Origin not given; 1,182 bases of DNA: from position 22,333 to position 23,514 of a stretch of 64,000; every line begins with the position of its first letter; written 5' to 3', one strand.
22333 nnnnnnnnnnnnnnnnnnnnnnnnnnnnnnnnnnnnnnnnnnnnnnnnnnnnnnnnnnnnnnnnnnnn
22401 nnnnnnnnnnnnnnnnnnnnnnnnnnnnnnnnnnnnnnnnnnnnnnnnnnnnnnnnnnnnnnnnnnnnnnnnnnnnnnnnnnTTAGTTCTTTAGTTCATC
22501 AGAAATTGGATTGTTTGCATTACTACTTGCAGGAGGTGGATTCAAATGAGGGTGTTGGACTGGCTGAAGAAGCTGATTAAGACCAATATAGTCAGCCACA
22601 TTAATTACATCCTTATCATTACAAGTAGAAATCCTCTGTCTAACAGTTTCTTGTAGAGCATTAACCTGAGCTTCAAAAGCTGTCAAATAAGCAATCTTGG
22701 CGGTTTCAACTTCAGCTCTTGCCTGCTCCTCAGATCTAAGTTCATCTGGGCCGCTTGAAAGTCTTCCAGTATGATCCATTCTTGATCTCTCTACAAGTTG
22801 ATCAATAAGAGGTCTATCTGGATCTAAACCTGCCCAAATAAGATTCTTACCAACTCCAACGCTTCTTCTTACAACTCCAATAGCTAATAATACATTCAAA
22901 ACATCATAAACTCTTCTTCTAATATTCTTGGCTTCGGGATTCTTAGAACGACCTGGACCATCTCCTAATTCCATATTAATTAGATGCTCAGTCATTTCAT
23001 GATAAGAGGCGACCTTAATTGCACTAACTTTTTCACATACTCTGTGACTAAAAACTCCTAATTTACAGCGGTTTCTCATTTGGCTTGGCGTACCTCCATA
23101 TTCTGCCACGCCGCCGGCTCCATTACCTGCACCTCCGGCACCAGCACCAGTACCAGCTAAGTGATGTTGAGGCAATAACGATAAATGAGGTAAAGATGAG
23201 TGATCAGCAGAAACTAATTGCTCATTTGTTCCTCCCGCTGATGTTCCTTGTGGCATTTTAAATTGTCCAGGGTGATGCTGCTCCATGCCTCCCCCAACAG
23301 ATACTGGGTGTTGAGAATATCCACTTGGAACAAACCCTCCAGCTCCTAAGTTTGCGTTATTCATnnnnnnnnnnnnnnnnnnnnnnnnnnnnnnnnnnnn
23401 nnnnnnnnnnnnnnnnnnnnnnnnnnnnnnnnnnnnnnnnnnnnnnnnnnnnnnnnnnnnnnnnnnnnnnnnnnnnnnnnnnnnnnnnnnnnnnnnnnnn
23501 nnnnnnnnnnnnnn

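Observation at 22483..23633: DP (E2F partner) gene sits in a window saturated with E2F-like GGCGCC promoter elements, including one upstream of itself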

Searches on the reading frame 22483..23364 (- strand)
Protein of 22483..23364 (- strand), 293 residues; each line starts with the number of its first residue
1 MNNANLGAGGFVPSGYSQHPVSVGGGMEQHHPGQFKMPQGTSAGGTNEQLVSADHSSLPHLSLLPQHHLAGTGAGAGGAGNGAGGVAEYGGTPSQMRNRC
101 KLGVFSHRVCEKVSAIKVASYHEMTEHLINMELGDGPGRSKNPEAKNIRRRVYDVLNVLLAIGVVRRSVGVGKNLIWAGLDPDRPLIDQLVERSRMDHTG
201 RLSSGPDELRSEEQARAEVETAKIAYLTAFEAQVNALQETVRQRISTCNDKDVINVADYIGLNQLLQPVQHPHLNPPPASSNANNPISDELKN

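Call 7: search_protein_families(library=pfam, proteins=[window:22483-23364:-], max_evalue=0.01)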
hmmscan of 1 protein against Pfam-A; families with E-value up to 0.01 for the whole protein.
window:22483-23364:- (293 aa): 1 family
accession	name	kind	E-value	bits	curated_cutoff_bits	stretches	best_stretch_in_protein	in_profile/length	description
PF02319.26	E2F_TDP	-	7.3e-11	42.1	25.7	1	102-169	5-57/65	E2F/DP family winged-helix DNA-binding domain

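Call 8: search_solved_structures(query=window:22483-23364:-, max_evalue=0.01, show_alignments=2)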
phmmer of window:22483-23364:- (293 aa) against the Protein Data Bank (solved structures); distinct sequences matched with E-value up to 0.01: 1.
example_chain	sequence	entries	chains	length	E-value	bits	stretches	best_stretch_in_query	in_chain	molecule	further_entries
1cf7_B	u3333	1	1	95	5.3e-09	39.5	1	100-181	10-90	PROTEIN (TRANSCRIPTION FACTOR DP-2)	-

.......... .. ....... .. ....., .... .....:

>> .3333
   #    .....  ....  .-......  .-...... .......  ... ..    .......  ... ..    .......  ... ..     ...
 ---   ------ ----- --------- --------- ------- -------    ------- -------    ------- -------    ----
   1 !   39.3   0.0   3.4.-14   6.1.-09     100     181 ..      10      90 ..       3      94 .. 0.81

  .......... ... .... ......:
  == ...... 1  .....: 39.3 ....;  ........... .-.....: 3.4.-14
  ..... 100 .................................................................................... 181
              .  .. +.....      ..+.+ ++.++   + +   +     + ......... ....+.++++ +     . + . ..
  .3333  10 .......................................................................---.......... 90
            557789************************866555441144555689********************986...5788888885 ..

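Call 9: find_homologous_proteins(query=window:22483-23364:-)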
Query window:22483-23364:- (293 aa): 9 proteins with E <= 0.001 among 8000 candidates.
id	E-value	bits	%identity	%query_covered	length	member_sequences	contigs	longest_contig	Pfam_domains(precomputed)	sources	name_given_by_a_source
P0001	1.7e-192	656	100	100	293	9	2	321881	PF02319.27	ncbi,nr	ncbi:E2F/DP family winged-helix DNA-binding domain protein [Cryptosporidium hominis]|nr:hypothetical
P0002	6.3e-192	655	100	100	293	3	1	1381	PF02319.27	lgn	-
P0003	6.5e-170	582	88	100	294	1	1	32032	PF02319.27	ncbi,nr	ncbi:transcription factor-like protein DPB isoform X1 [Cryptosporidium felis]|nr:transcription facto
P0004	2.4e-169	581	92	94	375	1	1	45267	PF02319.27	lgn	-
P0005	1.3e-153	529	82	100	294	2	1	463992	PF02319.27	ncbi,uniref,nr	ncbi:E2F like domain containing transcription factor with the wHTH fold [Cryptosporidium bovis]|unir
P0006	4.3e-152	524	82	100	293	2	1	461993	PF02319.27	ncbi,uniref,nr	ncbi:E2F like domain containing transcription factor with the wHTH fold [Cryptosporidium ryanae]|uni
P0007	8.0e-136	470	79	92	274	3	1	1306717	PF02319.27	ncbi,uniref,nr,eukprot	ncbi:transcription factor E2f/dimerization partner domain-containing protein [Cryptosporidium muris 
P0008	3.9e-128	445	99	65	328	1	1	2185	PF02319.27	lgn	-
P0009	1.6e-6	46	42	29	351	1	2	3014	PF02319.27,PF08781.16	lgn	-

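Call 18: list_cluster_members(proteins=[window:22483-23364:-, window:24274-26388:+, window:18159-19541:+])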
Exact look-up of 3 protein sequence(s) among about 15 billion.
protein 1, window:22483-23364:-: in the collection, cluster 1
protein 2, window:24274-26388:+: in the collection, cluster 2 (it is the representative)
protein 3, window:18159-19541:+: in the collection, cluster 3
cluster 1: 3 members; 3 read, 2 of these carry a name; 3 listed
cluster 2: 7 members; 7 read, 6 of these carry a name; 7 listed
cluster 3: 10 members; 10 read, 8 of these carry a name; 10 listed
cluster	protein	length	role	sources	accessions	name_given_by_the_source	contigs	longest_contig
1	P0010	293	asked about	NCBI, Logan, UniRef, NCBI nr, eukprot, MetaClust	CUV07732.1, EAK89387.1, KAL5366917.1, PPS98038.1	E2F like domain containing transcription factor with the wHTH fold [Cryptosporidium ... | E2F like domain containing transcription factor with the wHTH fold n=4 ... | QOY39940.1 hypothetical protein CPATCC_004005 [Cryptosporidium parvum]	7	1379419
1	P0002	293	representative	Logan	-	-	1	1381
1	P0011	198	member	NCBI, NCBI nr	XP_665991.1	DP transcription factor CG4654-PA [Cryptosporidium hominis TU502]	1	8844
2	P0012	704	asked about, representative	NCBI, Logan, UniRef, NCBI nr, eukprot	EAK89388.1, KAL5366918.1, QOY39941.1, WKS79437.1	LisH domain at N + WD40 repeats [Cryptosporidium parvum Iowa II] | LisH domain at N + WD40 repeats n=2 Tax=Cryptosporidium parvum TaxID=5807 ... | QOY39941.1 hypothetical protein CPATCC_004006 [Cryptosporidium parvum]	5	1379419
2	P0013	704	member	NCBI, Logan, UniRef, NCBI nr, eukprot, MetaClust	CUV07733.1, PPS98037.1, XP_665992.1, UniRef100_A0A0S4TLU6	unnamed protein product [Cryptosporidium hominis] | LisH motif/WD40/YVTN repeat containing protein n=1 Tax=Cryptosporidium hominis ... | hypothetical protein [Cryptosporidium hominis TU502]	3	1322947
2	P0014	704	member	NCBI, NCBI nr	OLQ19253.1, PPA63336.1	LisH family protein [Cryptosporidium hominis] | hypothetical protein ChTU502y2012_421g0060 [Cryptosporidium hominis]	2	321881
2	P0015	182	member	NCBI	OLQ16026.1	hypothetical protein ChTU502y2012_312g0005, partial [Cryptosporidium hominis]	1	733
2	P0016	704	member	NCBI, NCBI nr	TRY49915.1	LisH motif/WD40/YVTN repeat containing protein [Cryptosporidium tyzzeri]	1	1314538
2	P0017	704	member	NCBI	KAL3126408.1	LisH domain-containing protein [Cryptosporidium hominis]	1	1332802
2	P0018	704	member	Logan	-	-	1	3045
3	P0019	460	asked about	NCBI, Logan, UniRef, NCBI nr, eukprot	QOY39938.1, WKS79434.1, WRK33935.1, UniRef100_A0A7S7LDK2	eRF1/Translation release factor pelota [Cryptosporidium parvum] | Eukaryotic peptide chain release factor subunit 1 n=2 Tax=Cryptosporidium parvum ... | QOY39938.1 hypothetical protein CPATCC_004002 [Cryptosporidium parvum]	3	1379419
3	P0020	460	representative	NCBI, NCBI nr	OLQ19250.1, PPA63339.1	mRNA surveillance protein pelota [Cryptosporidium hominis] | eRF1 domain 1 [Cryptosporidium hominis]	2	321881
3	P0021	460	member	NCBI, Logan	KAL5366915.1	pelota/Dom34 and pelota like RNA binding domain [Cryptosporidium parvum]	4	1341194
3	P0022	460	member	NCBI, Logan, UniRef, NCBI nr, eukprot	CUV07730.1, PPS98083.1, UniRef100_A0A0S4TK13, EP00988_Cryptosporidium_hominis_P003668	unnamed protein product [Cryptosporidium hominis] | Eukaryotic peptide chain release factor subunit 1 n=1 Tax=Cryptosporidium hominis ... | eRF1/Translation release factor pelota [Cryptosporidium hominis]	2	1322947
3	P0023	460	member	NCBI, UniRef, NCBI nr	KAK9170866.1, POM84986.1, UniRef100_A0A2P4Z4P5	mRNA surveillance protein pelota [Cryptosporidium meleagridis] | Eukaryotic peptide chain release factor subunit 1 n=1 Tax=Cryptosporidium meleagridis ...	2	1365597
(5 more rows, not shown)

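Call 19: find_encoding_contigs(protein=P0003, flank=6000, max_places=2)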
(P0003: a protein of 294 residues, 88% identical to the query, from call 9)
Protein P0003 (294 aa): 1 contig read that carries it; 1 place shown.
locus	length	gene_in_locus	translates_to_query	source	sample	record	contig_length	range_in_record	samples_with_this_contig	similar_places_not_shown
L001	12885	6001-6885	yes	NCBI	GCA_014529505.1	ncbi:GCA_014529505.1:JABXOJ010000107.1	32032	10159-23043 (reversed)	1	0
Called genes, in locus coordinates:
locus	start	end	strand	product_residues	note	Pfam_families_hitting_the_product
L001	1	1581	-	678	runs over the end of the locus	PF02204:VPS9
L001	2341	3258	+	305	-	PF00097:zf-C3HC4 (weak), PF13923:zf-C3HC4_2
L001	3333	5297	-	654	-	PF08513:LisH, PF00400:WD40 (faint), PF23381:Beta-prop_IFT122_1st (faint), PF23414:Beta-prop_EML_2, PF23756:Beta-prop_HPS5 (weak), PF24807:WD40_CDC20-Fz, PF23410:Beta-prop_VPS8, PF25173:Beta-prop_WDR3_1st (weak), +4 more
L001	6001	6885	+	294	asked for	PF02319:WHD_E2F_TDP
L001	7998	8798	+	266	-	PF01479:S4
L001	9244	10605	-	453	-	PF26356:Pelota_N, PF03464:eRF1_2 (weak), PF03465:eRF1_3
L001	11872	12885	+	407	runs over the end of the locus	PF00270:DEAD, PF00271:Helicase_C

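Call 20: find_encoding_contigs(protein=P0005, flank=6000, max_places=2)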
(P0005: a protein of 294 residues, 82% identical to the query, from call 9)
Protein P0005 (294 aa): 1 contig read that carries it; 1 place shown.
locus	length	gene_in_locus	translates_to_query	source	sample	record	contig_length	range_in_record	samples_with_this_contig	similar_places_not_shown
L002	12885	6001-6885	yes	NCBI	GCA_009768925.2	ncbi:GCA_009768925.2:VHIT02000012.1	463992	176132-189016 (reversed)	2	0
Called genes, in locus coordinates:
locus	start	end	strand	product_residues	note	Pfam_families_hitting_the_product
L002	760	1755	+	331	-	PF00097:zf-C3HC4 (weak), PF13923:zf-C3HC4_2 (weak)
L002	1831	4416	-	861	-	PF08513:LisH, PF23381:Beta-prop_IFT122_1st (weak), PF24807:WD40_CDC20-Fz, PF23414:Beta-prop_EML_2, PF23756:Beta-prop_HPS5, PF23410:Beta-prop_VPS8 (weak), PF23775:Beta-prop_RIG_2nd (weak), PF24105:Beta-prop_CAF1B_HIR1 (weak), +8 more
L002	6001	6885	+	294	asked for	PF02319:WHD_E2F_TDP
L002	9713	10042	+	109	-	PF01479:S4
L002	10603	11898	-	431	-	PF26356:Pelota_N, PF03464:eRF1_2, PF03465:eRF1_3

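Call 21: find_encoding_contigs(protein=P0007, flank=6000, max_places=2)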
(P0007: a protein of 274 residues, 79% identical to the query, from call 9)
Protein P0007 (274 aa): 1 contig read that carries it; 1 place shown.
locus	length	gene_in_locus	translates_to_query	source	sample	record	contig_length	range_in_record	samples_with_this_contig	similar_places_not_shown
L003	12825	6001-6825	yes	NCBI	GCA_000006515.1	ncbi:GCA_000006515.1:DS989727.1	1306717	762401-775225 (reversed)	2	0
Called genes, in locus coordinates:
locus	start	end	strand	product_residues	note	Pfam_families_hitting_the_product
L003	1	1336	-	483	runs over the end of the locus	PF02204:VPS9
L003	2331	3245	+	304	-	PF00097:zf-C3HC4, PF13923:zf-C3HC4_2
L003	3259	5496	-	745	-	PF08513:LisH (faint), PF25174:Beta-prop_THOC3 (faint), PF24807:WD40_CDC20-Fz, PF23381:Beta-prop_IFT122_1st (faint), PF12894:ANAPC4_WD40 (faint), PF25173:Beta-prop_WDR3_1st (faint), PF23414:Beta-prop_EML_2 (weak), PF23756:Beta-prop_HPS5, +2 more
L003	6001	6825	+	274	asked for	PF02319:WHD_E2F_TDP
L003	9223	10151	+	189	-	PF00163:Ribosomal_S4, PF01479:S4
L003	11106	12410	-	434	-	PF26356:Pelota_N, PF03464:eRF1_2, PF03465:eRF1_3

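Call 22: find_encoding_contigs(protein=P0006, flank=6000, max_places=2)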
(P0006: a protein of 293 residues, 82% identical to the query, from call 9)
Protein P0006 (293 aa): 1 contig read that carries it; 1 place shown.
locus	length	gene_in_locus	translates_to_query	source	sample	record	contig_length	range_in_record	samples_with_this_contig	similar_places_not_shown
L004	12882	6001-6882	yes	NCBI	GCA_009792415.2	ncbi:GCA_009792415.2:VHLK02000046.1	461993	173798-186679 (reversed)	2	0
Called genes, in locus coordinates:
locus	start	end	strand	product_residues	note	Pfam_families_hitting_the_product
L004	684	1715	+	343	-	PF00097:zf-C3HC4 (weak), PF13923:zf-C3HC4_2 (weak)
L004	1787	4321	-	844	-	PF08513:LisH, PF12894:ANAPC4_WD40 (faint), PF23381:Beta-prop_IFT122_1st (weak), PF23775:Beta-prop_RIG_2nd (faint), PF24807:WD40_CDC20-Fz, PF25171:Beta-prop_WDR36-Utp21_1st (weak), PF23414:Beta-prop_EML_2, PF23756:Beta-prop_HPS5, +11 more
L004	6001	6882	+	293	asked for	PF02319:WHD_E2F_TDP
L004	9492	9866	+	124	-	PF01479:S4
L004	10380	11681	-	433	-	PF26356:Pelota_N, PF03464:eRF1_2, PF03465:eRF1_3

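Call 25: find_encoding_contigs(protein=window:22483-23364:-, flank=10000, max_places=3)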
Protein window:22483-23364:- (293 aa): 23 contigs read that carry it; 3 places shown.
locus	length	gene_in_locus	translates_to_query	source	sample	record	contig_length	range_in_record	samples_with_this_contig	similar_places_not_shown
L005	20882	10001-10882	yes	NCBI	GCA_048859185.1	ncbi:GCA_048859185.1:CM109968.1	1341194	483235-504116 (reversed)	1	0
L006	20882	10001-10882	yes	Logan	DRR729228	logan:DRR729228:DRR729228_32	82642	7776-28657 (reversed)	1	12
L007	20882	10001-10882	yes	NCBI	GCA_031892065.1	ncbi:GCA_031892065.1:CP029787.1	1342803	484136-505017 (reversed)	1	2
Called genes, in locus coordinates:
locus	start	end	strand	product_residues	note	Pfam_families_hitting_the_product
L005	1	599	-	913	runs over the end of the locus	-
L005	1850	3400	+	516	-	PF04727:ELMO_CED12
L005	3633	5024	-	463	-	PF02204:VPS9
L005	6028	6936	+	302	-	PF00097:zf-C3HC4 (weak), PF13923:zf-C3HC4_2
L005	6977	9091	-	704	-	PF08513:LisH, PF24807:WD40_CDC20-Fz, PF25171:Beta-prop_WDR36-Utp21_1st, PF23410:Beta-prop_VPS8, PF23414:Beta-prop_EML_2, PF23756:Beta-prop_HPS5, PF25173:Beta-prop_WDR3_1st, PF23381:Beta-prop_IFT122_1st, +13 more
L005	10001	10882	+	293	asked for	PF02319:WHD_E2F_TDP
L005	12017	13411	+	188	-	PF00163:Ribosomal_S4, PF01479:S4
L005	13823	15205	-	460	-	PF26356:Pelota_N, PF03464:eRF1_2, PF03465:eRF1_3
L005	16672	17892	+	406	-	PF00270:DEAD, PF00271:Helicase_C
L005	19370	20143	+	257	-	PF04935:SURF6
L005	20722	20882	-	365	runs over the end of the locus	-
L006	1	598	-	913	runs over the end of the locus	-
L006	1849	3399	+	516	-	PF04727:ELMO_CED12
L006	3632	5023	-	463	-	PF02204:VPS9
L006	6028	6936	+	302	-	PF00097:zf-C3HC4 (weak), PF13923:zf-C3HC4_2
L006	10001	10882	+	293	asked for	PF02319:WHD_E2F_TDP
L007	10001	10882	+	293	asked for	PF02319:WHD_E2F_TDP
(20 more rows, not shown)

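Call 44: search_solved_structures(query=window:22483-23364:-, max_evalue=10, show_alignments=0)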
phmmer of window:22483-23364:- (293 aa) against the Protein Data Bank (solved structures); distinct sequences matched with E-value up to 10: 7.
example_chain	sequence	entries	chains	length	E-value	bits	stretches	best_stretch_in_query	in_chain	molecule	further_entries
1cf7_B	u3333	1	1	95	5.3e-09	39.5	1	100-181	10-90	PROTEIN (TRANSCRIPTION FACTOR DP-2)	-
8uqe_B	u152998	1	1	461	0.25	14.3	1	66-113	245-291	E3 ubiquitin-protein ligase RNF168,Ubiquitin-conjugating enzyme E2 D3,Histone H2B type 2-E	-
7dtl_A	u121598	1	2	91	0.58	13.1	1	69-127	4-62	PSK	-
9b0x_J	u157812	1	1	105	0.7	12.8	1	69-128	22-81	ATP synthase inhibitory factor 1, IF1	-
1cf7_A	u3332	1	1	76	0.88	12.5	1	147-182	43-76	PROTEIN (TRANSCRIPTION FACTOR E2F-4)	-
4yo2_A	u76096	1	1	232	1.3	12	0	147-168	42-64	Transcription factor E2F8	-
6jlq_C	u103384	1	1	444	1.4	11.8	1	62-114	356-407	WD repeat-containing protein 20,highly similar to WD repeat protein 20,WD repeat-containin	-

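Call 52: search_protein_families(library=pfam, proteins=[window:22483-23364:-, P0009], max_evalue=10)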
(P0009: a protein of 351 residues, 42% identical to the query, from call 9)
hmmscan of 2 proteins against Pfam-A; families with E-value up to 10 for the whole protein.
window:22483-23364:- (293 aa): 1 family
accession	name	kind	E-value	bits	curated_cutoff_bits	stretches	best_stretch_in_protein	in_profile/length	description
PF02319.26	E2F_TDP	-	7.3e-11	42.1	25.7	1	102-169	5-57/65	E2F/DP family winged-helix DNA-binding domain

P0009 (351 aa): 5 families
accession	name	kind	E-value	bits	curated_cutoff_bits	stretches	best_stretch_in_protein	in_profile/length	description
PF08781.15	DP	-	5e-26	91.7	24.7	1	134-232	4-106/138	Transcription factor DP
PF02319.26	E2F_TDP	-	1.3e-17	63.7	25.7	1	45-124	3-65/65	E2F/DP family winged-helix DNA-binding domain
PF24889.1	CCTL2_WNK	-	0.035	14.4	27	1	191-214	8-31/75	WNK CCTL2 domain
PF08664.15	YcbB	-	0.076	13.6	27.4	1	56-112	33-89/136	YcbB domain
PF21745.2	PMI1_PMIR1-2_C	-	6.7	7.7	28.5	1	106-157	42-93/151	PMI1/PMIR1-2, C-terminal domain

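Call 59: predict_structure(alignment_id=A1)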
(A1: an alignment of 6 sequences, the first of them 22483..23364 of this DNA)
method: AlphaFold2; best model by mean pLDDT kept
length: 293 residues; sequences in the alignment: 6
mean_pLDDT: 49.1   pTM: 0.27
mean pLDDT of the five models: 49.1, 46.1, 45.9, 45.1, 41.1
residues with pLDDT >= 90: 0; 70-90: 17; 50-70: 127; < 50: 149
segments of 3 or more residues with pLDDT < 50: 1-106, 169-171, 182-184, 201-210, 273-293
pLDDT, mean of each block of 10 residues (from residue 1): 35 34 33 33 33 35 34 31 36 41 46 56 70 61 72 69 56 55 53 51 46 58 65 64 64 58 54 45 41 38
secondary structure, 60 per line:
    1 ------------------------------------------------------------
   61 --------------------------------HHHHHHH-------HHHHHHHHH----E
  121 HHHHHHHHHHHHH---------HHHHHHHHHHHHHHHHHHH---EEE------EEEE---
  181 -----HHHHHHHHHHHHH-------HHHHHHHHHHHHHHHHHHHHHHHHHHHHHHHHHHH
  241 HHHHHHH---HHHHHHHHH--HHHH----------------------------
elements in order: H93-99 H107-115 H121-133 H143-161 E165-167 E174-177 H186-198 H206-247 H251-259 H262-265
